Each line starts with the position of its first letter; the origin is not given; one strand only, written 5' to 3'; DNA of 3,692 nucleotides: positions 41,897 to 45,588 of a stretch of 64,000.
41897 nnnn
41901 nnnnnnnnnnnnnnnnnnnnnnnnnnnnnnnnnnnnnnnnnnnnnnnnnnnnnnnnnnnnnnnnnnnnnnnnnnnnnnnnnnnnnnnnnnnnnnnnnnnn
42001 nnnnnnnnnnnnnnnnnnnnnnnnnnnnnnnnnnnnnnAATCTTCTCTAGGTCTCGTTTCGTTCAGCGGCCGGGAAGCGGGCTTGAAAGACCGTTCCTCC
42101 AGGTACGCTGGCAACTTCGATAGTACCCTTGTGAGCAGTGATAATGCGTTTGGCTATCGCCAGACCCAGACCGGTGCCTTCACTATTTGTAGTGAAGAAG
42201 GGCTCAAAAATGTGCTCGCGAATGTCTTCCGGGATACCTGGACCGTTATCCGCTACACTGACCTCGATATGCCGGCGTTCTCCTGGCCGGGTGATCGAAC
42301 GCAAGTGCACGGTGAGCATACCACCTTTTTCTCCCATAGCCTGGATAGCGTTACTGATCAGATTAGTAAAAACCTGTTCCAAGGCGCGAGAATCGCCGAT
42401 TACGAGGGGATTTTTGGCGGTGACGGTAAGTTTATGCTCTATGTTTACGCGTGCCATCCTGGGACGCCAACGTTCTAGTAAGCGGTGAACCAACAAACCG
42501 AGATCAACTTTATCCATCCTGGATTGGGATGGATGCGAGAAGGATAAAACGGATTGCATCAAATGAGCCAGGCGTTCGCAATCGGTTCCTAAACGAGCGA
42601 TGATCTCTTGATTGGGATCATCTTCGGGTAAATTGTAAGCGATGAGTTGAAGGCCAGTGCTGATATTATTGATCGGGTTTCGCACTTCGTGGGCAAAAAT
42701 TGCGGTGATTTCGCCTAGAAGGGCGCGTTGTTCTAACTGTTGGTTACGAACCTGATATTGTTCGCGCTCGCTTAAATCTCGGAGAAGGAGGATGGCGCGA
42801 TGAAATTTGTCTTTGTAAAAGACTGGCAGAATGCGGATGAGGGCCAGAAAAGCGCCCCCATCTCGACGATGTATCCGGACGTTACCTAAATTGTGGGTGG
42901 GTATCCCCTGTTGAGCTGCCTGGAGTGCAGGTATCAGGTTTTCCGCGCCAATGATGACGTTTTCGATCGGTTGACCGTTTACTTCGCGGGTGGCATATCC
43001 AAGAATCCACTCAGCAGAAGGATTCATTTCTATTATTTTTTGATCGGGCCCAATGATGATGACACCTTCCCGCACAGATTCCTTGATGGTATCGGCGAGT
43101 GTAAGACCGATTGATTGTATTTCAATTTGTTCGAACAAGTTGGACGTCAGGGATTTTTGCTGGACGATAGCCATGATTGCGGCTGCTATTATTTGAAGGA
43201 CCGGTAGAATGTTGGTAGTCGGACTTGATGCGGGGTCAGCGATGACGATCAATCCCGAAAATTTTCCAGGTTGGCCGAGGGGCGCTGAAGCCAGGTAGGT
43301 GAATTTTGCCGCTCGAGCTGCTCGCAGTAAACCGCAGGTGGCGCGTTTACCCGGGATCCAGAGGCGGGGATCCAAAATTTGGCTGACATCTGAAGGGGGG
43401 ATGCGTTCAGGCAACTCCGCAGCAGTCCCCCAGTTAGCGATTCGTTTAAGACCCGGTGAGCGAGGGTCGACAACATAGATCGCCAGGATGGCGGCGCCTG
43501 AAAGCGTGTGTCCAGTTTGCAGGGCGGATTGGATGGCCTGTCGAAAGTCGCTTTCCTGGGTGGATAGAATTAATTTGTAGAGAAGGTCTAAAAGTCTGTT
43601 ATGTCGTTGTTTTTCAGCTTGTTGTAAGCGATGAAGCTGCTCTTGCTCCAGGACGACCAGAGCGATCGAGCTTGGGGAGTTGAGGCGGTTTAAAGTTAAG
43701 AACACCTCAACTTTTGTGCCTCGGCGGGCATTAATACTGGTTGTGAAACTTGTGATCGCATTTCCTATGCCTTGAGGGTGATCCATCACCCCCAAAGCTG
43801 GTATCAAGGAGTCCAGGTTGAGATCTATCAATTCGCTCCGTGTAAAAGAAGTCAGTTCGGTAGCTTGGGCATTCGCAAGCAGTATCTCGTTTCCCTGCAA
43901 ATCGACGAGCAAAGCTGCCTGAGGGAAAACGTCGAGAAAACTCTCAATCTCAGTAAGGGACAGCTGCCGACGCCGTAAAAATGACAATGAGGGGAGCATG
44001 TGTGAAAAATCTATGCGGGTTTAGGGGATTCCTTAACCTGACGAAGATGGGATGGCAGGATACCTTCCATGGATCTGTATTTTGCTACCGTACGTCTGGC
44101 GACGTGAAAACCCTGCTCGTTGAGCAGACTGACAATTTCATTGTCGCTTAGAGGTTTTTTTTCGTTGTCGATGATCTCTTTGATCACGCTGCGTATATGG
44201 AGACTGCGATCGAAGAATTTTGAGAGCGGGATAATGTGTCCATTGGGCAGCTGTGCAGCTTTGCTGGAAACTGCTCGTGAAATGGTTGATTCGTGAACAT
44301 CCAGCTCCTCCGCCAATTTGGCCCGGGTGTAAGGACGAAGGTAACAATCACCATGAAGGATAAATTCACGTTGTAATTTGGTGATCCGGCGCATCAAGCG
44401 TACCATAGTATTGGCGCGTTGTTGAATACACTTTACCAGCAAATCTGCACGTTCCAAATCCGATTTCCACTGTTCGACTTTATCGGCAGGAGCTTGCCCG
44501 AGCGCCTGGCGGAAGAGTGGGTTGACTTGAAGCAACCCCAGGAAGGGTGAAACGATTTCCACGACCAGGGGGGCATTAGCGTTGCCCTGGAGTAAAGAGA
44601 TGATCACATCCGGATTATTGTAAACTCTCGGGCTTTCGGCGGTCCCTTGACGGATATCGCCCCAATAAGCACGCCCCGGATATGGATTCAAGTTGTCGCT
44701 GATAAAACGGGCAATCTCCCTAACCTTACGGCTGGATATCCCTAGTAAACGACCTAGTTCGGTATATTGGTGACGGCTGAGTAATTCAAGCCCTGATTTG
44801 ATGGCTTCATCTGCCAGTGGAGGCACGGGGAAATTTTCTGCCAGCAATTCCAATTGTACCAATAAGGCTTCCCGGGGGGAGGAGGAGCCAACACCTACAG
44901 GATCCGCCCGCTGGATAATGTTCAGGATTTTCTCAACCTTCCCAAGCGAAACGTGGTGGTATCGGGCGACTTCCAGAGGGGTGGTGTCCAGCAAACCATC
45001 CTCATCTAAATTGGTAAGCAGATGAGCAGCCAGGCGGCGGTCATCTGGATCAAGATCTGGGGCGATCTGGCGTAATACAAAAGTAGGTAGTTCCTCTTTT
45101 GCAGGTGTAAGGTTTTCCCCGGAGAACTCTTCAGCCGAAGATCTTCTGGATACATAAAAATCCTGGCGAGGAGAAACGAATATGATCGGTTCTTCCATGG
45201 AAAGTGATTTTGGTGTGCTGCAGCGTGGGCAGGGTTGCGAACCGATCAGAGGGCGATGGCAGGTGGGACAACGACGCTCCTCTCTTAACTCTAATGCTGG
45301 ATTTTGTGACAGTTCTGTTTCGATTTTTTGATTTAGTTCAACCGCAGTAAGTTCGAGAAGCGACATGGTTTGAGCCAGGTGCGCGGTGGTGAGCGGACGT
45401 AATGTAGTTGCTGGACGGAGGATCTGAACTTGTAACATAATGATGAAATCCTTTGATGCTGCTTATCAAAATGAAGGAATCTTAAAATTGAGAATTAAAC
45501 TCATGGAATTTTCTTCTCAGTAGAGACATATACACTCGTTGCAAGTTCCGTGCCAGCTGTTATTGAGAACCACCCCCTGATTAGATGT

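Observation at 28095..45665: Candidate locus-encoded sigma-54 circuit: an rpoN-kinase-activator module and its apparent target promoters, ftsZ and a TPR/caspase-like pair, in one co-directional supercluster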

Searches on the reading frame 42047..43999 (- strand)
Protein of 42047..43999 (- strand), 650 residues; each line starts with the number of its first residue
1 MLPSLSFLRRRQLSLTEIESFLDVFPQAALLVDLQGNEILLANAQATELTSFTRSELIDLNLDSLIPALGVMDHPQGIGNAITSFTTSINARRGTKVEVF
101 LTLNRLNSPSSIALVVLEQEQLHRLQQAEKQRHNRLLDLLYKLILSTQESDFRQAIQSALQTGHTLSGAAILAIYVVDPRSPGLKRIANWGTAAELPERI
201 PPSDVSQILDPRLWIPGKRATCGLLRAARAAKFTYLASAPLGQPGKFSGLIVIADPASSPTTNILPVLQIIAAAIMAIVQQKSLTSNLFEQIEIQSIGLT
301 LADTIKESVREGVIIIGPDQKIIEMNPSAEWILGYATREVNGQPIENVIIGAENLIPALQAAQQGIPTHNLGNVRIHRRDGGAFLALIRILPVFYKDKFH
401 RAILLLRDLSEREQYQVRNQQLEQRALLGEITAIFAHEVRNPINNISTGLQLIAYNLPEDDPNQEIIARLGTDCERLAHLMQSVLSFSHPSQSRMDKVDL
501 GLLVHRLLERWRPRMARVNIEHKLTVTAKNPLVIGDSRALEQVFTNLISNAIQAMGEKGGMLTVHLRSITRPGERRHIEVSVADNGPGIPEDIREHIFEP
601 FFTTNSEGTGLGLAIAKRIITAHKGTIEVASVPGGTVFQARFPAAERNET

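Call 4: search_protein_families(library=pfam, proteins=[window:42047-43999:-], max_evalue=0.01)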
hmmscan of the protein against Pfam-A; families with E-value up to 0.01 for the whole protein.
window:42047-43999:- (650 aa): 6 families
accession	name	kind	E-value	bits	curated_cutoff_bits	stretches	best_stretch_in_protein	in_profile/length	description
PF02518.31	HATPase_c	-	1.1e-28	100.3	26.4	1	535-645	1-110/111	Histidine kinase-, DNA gyrase B-, and HSP90-like ATPase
PF13426.13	PAS_9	-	2.5e-14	53.8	27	1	311-411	2-103/103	PAS domain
PF00989.32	PAS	-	3.5e-12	46.8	22.6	1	305-408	6-112/113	PAS fold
PF08448.16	PAS_4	-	1.3e-07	32.2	23.1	1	307-413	2-109/110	PAS fold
PF00512.31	HisKA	-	5.8e-07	29.9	26.9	1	429-489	3-62/66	His Kinase A (phospho-acceptor) domain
PF13188.13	PAS_8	-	1.7e-06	28.2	21.8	0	307-348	8-46/65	PAS domain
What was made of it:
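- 42047..43999 (-): Cytoplasmic PAS-(GAF-like)-PAS histidine kinase (650 aa). Call 4: PAS 305-413, HisKA, HATPase_c.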

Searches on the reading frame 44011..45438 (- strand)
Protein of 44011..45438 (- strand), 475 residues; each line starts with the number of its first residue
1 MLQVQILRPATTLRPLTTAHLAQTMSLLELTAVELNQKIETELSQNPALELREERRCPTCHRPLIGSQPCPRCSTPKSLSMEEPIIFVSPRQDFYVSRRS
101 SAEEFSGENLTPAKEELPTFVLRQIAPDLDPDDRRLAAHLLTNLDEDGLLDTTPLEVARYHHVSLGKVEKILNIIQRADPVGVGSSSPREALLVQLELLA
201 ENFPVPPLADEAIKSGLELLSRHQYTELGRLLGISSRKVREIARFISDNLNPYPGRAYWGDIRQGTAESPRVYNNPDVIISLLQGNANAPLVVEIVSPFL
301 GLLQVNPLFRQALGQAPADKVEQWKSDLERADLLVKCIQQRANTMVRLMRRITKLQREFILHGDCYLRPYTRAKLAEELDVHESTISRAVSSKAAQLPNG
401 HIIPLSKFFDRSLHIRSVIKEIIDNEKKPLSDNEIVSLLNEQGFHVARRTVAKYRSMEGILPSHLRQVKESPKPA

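Call 4: search_protein_families(library=pfam, proteins=[window:44011-45438:-], max_evalue=0.01)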
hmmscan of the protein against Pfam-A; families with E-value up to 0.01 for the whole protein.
window:44011-45438:- (475 aa): 7 families
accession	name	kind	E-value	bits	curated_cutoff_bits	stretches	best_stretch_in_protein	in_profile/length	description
PF04552.19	Sigma54_DBD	-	8.4e-35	120.3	22.8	1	325-467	5-159/160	Sigma-54, DNA binding domain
PF04963.19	Sigma54_CBD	-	3e-29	102.5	22.9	1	108-286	3-166/185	Sigma-54 factor, core binding domain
PF00309.25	Sigma54_AID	-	1e-06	28.9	23.8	1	18-51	13-46/46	Sigma-54 factor, Activator interacting domain (AID)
PF13384.12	HTH_23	-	0.00044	20.4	24.6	0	370-390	18-38/50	Homeodomain-like domain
PF04545.22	Sigma70_r4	-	0.0038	17.1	24.1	0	365-389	16-40/50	Sigma-70, region 4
PF25213.1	HVO_A0261_N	-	0.0047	17.2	35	0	368-392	23-47/86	HVO_A0261 N-terminal domain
PF01316.27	Arg_repressor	-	0.0058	16.8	27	0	417-452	8-42/70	Arginine repressor, DNA binding domain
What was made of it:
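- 44011..45438 (-): rpoN (sigma-54, 475 aa) with a CxxC-N13-CxxC insertion in region II. Call 4: Sigma54_AID, Sigma54_CBD and Sigma54_DBD all above cut-off.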

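Call 71: find_homologous_proteins(query=window:44011-45438:-, max_evalue=1e-10)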
Query window:44011-45438:- (475 aa): 6708 proteins with E <= 1e-10 among 8000 candidates; the best 120 are listed.
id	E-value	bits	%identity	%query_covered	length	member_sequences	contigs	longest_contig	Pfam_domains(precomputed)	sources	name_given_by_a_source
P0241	0.0e+0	1048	100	100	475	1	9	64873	PF04963.20,PF00309.26,PF04552.20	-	-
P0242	9.8e-272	920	88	99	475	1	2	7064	PF04963.20,PF00309.26,PF04552.20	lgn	-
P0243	3.6e-266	901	86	99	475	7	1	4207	PF04963.20,PF00309.26,PF04552.20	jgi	jgi:RNA polymerase sigma-54 factor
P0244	1.6e-212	724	68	100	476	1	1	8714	PF04963.20,PF00309.26,PF04552.20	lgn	-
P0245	3.2e-209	714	68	98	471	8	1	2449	PF04963.20,PF00309.26,PF04552.20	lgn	-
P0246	1.6e-207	708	69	98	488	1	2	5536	PF04963.20,PF00309.26,PF04552.20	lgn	-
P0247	1.1e-206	705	69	96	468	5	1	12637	PF04963.20,PF00309.26,PF04552.20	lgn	-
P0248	3.4e-206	704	66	100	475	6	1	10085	PF04963.20,PF00309.26,PF04552.20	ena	-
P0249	3.6e-204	697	67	98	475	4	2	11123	PF04963.20,PF00309.26,PF04552.20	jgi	jgi:RNA polymerase sigma-54 factor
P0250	7.1e-204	696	66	100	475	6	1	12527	PF04963.20,PF00309.26,PF04552.20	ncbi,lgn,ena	ncbi:MAG: hypothetical protein P8X95_21200 [Anaerolineales bacterium]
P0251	4.2e-203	693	66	98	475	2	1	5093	PF04963.20,PF00309.26,PF04552.20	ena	-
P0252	8.3e-203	692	67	98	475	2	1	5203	PF04963.20,PF00309.26,PF04552.20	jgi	jgi:RNA polymerase sigma-54 factor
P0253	9.6e-203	692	68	95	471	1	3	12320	PF04963.20,PF00309.26,PF04552.20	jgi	jgi:RNA polymerase sigma-54 factor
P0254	1.8e-202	691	67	100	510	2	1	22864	PF04963.20,PF00309.26,PF04552.20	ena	-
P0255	4.0e-202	690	66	99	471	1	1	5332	PF04963.20,PF00309.26,PF04552.20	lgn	-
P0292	2.7e-190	651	62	96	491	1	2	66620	PF04963.20,PF00309.26,PF04552.20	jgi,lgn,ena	-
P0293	8.7e-190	649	64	96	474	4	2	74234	PF04963.20,PF00309.26,PF04552.20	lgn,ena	-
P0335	2.1e-185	635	63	97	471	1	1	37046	PF04963.20,PF00309.26,PF04552.20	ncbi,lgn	-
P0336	2.6e-185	635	63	96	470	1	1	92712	PF04963.20,PF00309.26,PF04552.20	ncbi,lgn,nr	ncbi:MAG: hypothetical protein M1281_06530 [Chloroflexi bacterium]|nr:hypothetical protein [Chlorofl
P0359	2.0e-184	632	62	96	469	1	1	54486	PF04963.20,PF04552.20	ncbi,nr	ncbi:MAG: hypothetical protein L0Z70_03640 [Chloroflexi bacterium]|nr:hypothetical protein [Chlorofl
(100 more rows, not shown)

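Call 72: find_encoding_contigs(protein=P0335, flank=10000, max_places=2)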
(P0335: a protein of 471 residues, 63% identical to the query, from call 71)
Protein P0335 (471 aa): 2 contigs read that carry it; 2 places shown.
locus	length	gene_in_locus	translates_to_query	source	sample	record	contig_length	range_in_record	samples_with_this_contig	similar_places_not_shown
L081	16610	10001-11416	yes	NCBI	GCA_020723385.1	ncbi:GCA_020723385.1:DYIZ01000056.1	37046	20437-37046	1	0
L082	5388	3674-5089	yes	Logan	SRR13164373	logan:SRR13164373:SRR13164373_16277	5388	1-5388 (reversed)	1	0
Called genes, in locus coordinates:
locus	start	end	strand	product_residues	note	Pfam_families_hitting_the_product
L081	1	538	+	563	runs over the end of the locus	PF03781:FGE-sulfatase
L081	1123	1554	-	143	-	PF13442:Cytochrome_CBB3, PF00034:Cytochrom_C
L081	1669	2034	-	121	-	PF00072:Response_reg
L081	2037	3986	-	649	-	PF03453:MoeA_N, PF00994:MoCF_biosynth, PF03454:MoeA_C, PF12727:PBP_like, PF12974:Phosphonate-bd (weak)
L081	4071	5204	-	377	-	PF01522:Polysacc_deac_1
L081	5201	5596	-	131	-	PF21631:A9CJY8-like_N (weak), PF13840:ACT_7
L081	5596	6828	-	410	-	PF03453:MoeA_N, PF00994:MoCF_biosynth, PF03454:MoeA_C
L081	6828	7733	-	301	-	PF01040:UbiA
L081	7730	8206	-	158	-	PF11716:MDMPI_N, PF12867:DinB_2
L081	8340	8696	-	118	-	PF00581:Rhodanese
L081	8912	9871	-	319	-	PF01619:Pro_dh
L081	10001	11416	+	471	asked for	PF00309:Sigma54_AID (weak), PF04963:Sigma54_CBD, PF04552:Sigma54_DBD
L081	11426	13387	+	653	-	PF00989:PAS (weak), PF13426:PAS_9 (weak), PF00989:PAS, PF13188:PAS_8 (weak), PF08448:PAS_4, PF13426:PAS_9, PF00512:HisKA, PF02518:HATPase_c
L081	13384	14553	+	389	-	PF00072:Response_reg, PF00158:Sigma54_activat, PF01078:Mg_chelatase (faint), PF13191:AAA_16 (weak), PF14532:Sigma54_activ_2, PF07724:AAA_2 (faint), PF07728:AAA_5 (weak), PF25601:AAA_lid_14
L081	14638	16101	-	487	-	-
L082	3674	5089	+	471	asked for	PF00309:Sigma54_AID (weak), PF04963:Sigma54_CBD, PF04552:Sigma54_DBD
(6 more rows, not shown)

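Call 73: find_encoding_contigs(protein=P0336, flank=10000, max_places=2)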
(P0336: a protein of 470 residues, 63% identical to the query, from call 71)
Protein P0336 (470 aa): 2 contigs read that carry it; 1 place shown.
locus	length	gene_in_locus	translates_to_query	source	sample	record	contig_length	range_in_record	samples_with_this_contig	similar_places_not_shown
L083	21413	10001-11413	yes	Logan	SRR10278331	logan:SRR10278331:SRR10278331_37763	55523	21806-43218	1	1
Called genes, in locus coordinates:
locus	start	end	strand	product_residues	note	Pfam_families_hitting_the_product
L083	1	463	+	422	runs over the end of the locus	PF03453:MoeA_N, PF00994:MoCF_biosynth, PF03454:MoeA_C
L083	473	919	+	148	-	PF07884:VKOR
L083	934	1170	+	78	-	-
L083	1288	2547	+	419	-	PF12832:MFS_1_like (faint), PF07690:MFS_1, PF13347:MFS_2 (weak), PF03137:OATP (faint), PF07690:MFS_1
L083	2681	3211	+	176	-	-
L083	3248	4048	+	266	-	PF18917:LiaI-LiaF-like_TM1, PF22570:LiaF-TM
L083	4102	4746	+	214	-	PF22570:LiaF-TM (faint)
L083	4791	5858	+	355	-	PF18917:LiaI-LiaF-like_TM1, PF22570:LiaF-TM, PF18917:LiaI-LiaF-like_TM1 (weak), PF22570:LiaF-TM (weak), PF17115:Toast_rack_N (weak)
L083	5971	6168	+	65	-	PF01783:Ribosomal_L32p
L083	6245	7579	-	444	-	PF13167:GTP-bdg_N, PF16360:GTP-bdg_M, PF03193:RsgA_GTPase (faint), PF00009:GTP_EFTU (faint), PF00350:Dynamin_N (faint), PF01926:MMR_HSR1, PF02421:FeoB_N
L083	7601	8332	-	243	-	PF04389:Peptidase_M28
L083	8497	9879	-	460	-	PF01134:GIDA, PF01266:DAO (weak), PF12831:FAD_oxidored (weak), PF13450:NAD_binding_8 (weak)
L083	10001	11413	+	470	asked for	PF00309:Sigma54_AID (weak), PF04963:Sigma54_CBD, PF04552:Sigma54_DBD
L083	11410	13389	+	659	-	PF08448:PAS_4 (faint), PF00989:PAS, PF13426:PAS_9, PF00512:HisKA, PF02518:HATPase_c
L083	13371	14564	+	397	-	PF00072:Response_reg, PF00158:Sigma54_activat, PF00493:MCM (faint), PF01078:Mg_chelatase (faint), PF14532:Sigma54_activ_2, PF07728:AAA_5, PF25601:AAA_lid_14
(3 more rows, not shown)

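Call 75: find_encoding_contigs(protein=P0293, flank=10000, max_places=1)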
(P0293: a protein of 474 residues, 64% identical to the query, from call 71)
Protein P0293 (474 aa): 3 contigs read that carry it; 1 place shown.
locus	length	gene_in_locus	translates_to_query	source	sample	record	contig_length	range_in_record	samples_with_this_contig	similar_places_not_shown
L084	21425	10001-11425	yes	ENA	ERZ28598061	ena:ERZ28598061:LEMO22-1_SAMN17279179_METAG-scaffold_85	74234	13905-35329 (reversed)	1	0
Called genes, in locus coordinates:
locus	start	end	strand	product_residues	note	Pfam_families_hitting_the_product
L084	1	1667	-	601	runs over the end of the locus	PF07969:Amidohydro_3 (faint), PF01979:Amidohydro_1, PF13382:Adenine_deam_C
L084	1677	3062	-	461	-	PF01979:Amidohydro_1, PF07969:Amidohydro_3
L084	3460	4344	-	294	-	PF00763:THF_DHG_CYH, PF02882:THF_DHG_CYH_C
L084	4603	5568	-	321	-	PF00041:fn3, PF16656:Pur_ac_phosph_N (faint), PF16893:fn3_2 (faint), PF25300:Fn3_Dep-1_3rd (faint), PF19743:ASTN1_2_fn3 (faint), PF00041:fn3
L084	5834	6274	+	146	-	PF01475:FUR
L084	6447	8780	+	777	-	PF00122:E1-E2_ATPase, PF00702:Hydrolase, PF12710:HAD (faint)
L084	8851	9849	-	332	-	PF01619:Pro_dh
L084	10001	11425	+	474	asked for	PF00309:Sigma54_AID (weak), PF04963:Sigma54_CBD, PF04552:Sigma54_DBD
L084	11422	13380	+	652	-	PF00989:PAS (faint), PF13188:PAS_8 (faint), PF13185:GAF_2 (faint), PF08448:PAS_4, PF13426:PAS_9 (weak), PF00512:HisKA, PF02518:HATPase_c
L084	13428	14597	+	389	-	PF00072:Response_reg, PF00158:Sigma54_activat, PF01078:Mg_chelatase (faint), PF14532:Sigma54_activ_2, PF07728:AAA_5, PF25601:AAA_lid_14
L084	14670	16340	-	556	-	-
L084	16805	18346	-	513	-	-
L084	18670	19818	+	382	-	-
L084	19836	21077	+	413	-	PF00091:Tubulin, PF12327:FtsZ_C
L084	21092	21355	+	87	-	-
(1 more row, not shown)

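Call 76: find_encoding_contigs(protein=P0292, flank=10000, max_places=1)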
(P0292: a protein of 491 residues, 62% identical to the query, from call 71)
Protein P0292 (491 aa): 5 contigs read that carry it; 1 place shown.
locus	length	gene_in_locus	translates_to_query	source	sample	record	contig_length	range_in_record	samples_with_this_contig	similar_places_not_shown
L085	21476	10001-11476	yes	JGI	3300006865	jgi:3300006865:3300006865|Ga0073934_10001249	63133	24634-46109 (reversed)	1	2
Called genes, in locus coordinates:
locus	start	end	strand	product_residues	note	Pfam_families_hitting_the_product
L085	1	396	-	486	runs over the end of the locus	PF00072:Response_reg (weak), PF02790:COX2_TM, PF00116:COX2, PF00034:Cytochrom_C (weak)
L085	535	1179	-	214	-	PF00072:Response_reg, PF00196:GerE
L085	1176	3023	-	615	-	PF01590:GAF (faint), PF13185:GAF_2, PF13492:GAF_3 (faint), PF07730:HisKA_3, PF02518:HATPase_c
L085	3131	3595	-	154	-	PF00578:AhpC-TSA, PF08534:Redoxin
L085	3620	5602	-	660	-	PF03453:MoeA_N, PF00994:MoCF_biosynth, PF03454:MoeA_C, PF12727:PBP_like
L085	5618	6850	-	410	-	PF03453:MoeA_N, PF00994:MoCF_biosynth, PF03454:MoeA_C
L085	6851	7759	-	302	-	PF01040:UbiA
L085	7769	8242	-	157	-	PF11716:MDMPI_N, PF12867:DinB_2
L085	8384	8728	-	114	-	PF00581:Rhodanese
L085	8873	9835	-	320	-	PF01619:Pro_dh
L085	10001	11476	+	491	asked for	PF00309:Sigma54_AID (weak), PF04963:Sigma54_CBD, PF04552:Sigma54_DBD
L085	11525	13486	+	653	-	PF13188:PAS_8 (faint), PF08448:PAS_4 (faint), PF00989:PAS (weak), PF13426:PAS_9, PF00512:HisKA, PF02518:HATPase_c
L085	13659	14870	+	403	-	PF00072:Response_reg, PF20030:bpMoxR (faint), PF00158:Sigma54_activat, PF14532:Sigma54_activ_2, PF07724:AAA_2 (weak), PF07728:AAA_5, PF25601:AAA_lid_14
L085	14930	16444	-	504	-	-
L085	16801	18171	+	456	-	-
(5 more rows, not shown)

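Call 77: find_encoding_contigs(protein=P0359, flank=10000, max_places=1)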
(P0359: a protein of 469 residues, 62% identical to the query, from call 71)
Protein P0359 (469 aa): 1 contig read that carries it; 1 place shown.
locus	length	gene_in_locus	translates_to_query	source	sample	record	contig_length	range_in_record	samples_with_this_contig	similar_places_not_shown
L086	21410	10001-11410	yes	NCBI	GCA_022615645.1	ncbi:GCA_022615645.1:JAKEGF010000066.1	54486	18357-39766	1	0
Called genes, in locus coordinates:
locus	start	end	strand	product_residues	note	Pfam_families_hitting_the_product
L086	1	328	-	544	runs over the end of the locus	PF16927:HisKA_7TM, PF00989:PAS (weak), PF13188:PAS_8 (weak), PF08448:PAS_4, PF12860:PAS_7 (faint), PF13426:PAS_9 (weak), PF00990:GGDEF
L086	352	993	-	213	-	PF00072:Response_reg, PF00196:GerE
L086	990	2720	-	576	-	PF13185:GAF_2 (weak), PF01590:GAF (weak), PF13185:GAF_2 (weak), PF13492:GAF_3, PF07730:HisKA_3, PF02518:HATPase_c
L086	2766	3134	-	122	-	PF00072:Response_reg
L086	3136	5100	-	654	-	PF03453:MoeA_N, PF00994:MoCF_biosynth, PF03454:MoeA_C, PF12727:PBP_like, PF13531:SBP_bac_11 (weak)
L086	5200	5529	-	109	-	PF13840:ACT_7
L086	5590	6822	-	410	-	PF03453:MoeA_N, PF00994:MoCF_biosynth, PF03454:MoeA_C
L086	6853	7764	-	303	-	PF01040:UbiA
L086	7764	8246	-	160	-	PF05163:DinB (faint), PF08020:DUF1706 (weak), PF11716:MDMPI_N, PF12867:DinB_2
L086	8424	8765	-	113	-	PF00581:Rhodanese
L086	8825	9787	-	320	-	PF01619:Pro_dh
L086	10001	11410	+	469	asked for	PF04963:Sigma54_CBD, PF04552:Sigma54_DBD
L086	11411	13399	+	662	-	PF00989:PAS (weak), PF13188:PAS_8 (faint), PF13596:PAS_10 (faint), PF00989:PAS (weak), PF08448:PAS_4 (weak), PF13426:PAS_9, PF00512:HisKA, PF02518:HATPase_c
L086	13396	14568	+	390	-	PF00072:Response_reg, PF00158:Sigma54_activat, PF01078:Mg_chelatase (faint), PF14532:Sigma54_activ_2, PF07728:AAA_5 (weak), PF25601:AAA_lid_14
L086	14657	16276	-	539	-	-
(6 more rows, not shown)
